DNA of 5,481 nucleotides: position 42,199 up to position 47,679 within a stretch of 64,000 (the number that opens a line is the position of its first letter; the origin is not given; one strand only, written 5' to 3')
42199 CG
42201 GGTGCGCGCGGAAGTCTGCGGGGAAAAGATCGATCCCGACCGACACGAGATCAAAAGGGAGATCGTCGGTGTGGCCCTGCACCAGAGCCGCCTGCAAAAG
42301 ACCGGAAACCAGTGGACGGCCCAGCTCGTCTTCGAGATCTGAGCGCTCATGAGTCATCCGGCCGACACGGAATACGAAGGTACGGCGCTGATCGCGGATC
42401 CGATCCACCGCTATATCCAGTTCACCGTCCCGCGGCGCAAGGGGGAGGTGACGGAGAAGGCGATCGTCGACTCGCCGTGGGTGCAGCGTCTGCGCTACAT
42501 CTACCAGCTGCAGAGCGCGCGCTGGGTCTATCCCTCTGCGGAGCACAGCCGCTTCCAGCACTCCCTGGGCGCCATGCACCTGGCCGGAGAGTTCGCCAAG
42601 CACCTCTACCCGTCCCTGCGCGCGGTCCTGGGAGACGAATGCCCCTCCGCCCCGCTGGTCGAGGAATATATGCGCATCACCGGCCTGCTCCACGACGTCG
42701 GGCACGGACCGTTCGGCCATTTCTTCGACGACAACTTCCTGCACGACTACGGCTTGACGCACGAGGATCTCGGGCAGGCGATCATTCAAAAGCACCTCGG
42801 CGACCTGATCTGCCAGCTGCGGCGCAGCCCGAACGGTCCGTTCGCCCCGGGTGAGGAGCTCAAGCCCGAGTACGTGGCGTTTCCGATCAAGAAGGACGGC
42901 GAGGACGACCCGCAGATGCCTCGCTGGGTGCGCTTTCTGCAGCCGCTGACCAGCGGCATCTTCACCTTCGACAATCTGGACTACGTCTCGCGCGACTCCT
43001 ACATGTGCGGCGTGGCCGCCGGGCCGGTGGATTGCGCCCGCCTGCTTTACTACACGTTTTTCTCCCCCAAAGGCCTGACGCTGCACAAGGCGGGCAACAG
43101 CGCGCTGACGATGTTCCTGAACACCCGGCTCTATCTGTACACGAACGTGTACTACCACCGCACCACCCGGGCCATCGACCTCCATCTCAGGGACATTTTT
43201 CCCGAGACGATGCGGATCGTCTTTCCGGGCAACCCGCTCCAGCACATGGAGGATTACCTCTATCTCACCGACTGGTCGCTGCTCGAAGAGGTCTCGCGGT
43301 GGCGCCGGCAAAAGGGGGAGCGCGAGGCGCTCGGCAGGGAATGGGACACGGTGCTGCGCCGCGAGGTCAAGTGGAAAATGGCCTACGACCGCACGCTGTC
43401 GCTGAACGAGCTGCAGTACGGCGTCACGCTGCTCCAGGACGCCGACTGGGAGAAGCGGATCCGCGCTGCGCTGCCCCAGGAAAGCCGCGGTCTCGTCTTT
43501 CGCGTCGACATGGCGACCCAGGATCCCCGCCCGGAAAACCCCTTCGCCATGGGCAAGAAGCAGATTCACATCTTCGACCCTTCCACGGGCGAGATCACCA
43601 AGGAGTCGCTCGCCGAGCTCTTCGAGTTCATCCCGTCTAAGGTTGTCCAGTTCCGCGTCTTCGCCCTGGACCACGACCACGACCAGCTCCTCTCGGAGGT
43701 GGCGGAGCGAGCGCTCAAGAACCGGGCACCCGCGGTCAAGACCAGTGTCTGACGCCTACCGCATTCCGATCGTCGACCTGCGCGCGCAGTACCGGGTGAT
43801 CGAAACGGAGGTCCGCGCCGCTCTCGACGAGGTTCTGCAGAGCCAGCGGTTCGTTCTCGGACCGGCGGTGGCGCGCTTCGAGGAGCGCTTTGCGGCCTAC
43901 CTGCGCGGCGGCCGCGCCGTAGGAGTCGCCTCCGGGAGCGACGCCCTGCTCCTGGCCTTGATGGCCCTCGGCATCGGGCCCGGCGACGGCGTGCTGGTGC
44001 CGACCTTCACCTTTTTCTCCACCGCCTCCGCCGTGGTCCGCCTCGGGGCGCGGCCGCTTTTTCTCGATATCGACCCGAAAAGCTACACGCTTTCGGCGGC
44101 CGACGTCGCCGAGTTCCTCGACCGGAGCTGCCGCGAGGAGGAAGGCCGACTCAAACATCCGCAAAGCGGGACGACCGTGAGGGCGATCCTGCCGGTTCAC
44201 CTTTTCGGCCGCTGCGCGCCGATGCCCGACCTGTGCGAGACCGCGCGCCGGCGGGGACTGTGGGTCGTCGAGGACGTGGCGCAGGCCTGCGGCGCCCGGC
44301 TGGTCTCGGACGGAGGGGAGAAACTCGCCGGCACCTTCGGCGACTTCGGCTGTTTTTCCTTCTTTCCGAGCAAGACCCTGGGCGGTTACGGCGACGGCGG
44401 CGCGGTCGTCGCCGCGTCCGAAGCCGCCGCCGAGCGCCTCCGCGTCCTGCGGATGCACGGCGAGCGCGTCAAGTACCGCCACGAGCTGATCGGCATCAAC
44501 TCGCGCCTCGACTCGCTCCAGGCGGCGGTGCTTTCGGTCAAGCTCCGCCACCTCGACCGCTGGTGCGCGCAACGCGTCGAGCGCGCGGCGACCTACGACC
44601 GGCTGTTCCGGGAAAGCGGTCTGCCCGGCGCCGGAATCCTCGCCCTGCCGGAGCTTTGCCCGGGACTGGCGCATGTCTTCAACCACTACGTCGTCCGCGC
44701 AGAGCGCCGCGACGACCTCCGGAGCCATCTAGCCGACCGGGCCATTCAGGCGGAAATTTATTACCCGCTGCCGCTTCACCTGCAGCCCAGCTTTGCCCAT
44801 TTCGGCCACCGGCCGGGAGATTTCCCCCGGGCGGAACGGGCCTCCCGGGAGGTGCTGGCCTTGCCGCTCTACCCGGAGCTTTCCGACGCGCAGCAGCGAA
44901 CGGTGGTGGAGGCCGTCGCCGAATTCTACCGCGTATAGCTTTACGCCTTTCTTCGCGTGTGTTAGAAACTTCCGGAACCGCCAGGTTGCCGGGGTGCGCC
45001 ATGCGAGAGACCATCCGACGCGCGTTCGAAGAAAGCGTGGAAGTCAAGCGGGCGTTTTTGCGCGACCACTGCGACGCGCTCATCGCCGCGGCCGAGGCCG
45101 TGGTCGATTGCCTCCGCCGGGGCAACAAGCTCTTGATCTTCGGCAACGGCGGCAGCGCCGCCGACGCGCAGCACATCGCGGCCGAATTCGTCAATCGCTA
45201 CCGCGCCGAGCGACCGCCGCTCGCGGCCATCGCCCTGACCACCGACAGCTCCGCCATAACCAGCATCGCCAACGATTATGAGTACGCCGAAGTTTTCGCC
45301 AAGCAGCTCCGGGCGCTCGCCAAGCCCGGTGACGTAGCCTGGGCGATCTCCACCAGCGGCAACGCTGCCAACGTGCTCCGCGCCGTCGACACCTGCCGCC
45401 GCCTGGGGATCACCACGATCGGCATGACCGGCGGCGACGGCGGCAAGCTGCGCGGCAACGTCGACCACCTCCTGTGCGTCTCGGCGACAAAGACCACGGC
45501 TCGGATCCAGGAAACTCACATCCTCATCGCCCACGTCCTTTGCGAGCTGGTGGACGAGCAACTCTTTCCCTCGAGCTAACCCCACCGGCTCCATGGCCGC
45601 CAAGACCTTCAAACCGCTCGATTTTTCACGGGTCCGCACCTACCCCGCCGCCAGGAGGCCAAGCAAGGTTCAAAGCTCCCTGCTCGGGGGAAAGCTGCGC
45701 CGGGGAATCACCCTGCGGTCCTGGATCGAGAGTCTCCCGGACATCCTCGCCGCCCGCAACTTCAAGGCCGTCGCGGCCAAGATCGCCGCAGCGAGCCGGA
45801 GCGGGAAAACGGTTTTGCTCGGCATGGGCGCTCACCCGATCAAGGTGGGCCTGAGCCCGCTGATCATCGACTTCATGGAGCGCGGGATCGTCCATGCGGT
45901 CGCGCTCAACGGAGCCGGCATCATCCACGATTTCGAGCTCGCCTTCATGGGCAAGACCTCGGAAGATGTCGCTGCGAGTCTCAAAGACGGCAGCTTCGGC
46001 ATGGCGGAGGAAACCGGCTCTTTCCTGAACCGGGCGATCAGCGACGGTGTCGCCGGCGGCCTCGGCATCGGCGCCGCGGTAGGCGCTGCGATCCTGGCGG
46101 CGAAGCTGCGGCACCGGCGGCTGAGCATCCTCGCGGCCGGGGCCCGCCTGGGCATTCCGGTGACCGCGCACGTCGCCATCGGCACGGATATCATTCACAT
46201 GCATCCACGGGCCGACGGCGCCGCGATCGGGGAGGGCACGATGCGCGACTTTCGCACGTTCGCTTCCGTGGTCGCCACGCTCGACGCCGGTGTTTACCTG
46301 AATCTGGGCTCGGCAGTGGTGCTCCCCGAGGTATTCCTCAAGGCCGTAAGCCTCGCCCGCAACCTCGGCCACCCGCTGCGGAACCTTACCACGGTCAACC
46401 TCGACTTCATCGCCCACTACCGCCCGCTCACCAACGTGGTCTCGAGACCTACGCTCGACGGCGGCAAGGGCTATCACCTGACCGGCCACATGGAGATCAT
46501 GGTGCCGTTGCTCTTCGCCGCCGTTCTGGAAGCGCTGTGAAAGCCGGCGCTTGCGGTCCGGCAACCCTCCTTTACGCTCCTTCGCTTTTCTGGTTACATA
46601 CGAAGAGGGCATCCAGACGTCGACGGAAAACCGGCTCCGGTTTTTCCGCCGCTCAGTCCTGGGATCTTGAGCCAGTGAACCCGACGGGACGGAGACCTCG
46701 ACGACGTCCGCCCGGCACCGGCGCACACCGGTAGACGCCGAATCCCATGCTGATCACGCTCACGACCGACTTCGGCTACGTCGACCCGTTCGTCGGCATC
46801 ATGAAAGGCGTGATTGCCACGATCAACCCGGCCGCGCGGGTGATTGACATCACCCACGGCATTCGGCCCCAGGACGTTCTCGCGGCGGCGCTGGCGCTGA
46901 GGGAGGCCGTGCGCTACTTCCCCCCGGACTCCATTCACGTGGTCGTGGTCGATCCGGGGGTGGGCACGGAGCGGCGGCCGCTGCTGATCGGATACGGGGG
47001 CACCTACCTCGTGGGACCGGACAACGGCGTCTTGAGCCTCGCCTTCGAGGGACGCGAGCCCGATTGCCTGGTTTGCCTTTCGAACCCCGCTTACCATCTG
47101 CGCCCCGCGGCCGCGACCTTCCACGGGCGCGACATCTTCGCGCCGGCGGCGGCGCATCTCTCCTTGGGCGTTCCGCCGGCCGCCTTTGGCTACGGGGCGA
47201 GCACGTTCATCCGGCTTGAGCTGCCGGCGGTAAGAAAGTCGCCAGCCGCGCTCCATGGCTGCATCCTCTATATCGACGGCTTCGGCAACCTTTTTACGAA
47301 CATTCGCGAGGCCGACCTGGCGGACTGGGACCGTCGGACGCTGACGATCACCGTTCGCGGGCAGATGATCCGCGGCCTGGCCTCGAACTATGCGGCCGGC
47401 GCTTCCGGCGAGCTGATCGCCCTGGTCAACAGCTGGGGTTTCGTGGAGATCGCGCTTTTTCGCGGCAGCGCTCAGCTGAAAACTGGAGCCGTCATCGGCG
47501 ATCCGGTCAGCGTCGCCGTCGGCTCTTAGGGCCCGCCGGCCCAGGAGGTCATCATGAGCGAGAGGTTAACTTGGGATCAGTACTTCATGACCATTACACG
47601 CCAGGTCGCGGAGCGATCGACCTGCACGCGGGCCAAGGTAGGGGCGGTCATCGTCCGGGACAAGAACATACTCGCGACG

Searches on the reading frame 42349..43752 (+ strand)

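Call 67: search_protein_families(library=pfam, proteins=[window:42349-43752:+], max_evalue=0.00001)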
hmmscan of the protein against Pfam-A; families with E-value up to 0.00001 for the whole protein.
window:42349-43752:+ (467 aa): 1 family
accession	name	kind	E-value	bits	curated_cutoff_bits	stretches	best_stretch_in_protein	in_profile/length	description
PF01966.28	HD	-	4.2e-10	40.4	22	1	68-160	1-84/116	HD domain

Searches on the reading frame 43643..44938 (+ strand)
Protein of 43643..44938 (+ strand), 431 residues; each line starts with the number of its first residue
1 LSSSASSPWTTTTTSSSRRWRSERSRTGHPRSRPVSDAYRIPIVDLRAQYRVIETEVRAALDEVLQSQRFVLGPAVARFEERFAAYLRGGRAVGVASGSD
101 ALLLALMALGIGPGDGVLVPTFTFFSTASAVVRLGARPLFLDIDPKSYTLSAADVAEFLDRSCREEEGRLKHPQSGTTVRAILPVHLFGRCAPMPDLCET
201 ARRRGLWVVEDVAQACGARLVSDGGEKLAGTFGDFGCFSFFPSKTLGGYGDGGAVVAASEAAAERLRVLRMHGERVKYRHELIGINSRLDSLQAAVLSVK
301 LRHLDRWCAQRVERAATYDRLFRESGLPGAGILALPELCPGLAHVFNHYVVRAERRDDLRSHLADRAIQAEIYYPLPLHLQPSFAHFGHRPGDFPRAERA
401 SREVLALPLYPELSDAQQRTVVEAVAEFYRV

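Call 67: search_protein_families(library=pfam, proteins=[window:43643-44938:+], max_evalue=0.00001)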
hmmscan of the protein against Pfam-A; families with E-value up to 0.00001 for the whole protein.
window:43643-44938:+ (431 aa): 1 family
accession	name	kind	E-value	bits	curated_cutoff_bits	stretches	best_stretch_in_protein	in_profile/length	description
PF01041.23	DegT_DnrJ_EryC1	-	1.4e-99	334.2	19.8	1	53-425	3-359/360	DegT/DnrJ/EryC1/StrS aminotransferase family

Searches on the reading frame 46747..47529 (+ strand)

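Call 68: search_protein_families(library=pfam, proteins=[window:46747-47529:+], max_evalue=0.00001)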
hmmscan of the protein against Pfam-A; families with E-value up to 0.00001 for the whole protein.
window:46747-47529:+ (260 aa): 2 families
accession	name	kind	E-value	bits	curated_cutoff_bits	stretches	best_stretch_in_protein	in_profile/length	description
PF01887.21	SAM_HAT_N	-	2.6e-54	183.4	26.3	1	3-148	1-145/145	SAM hydroxide adenosyltransferase N-terminal domain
PF20257.3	SAM_HAT_C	-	8.5e-21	74.5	25.5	1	171-254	1-83/84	SAM hydroxide adenosyltransferase C-terminal domain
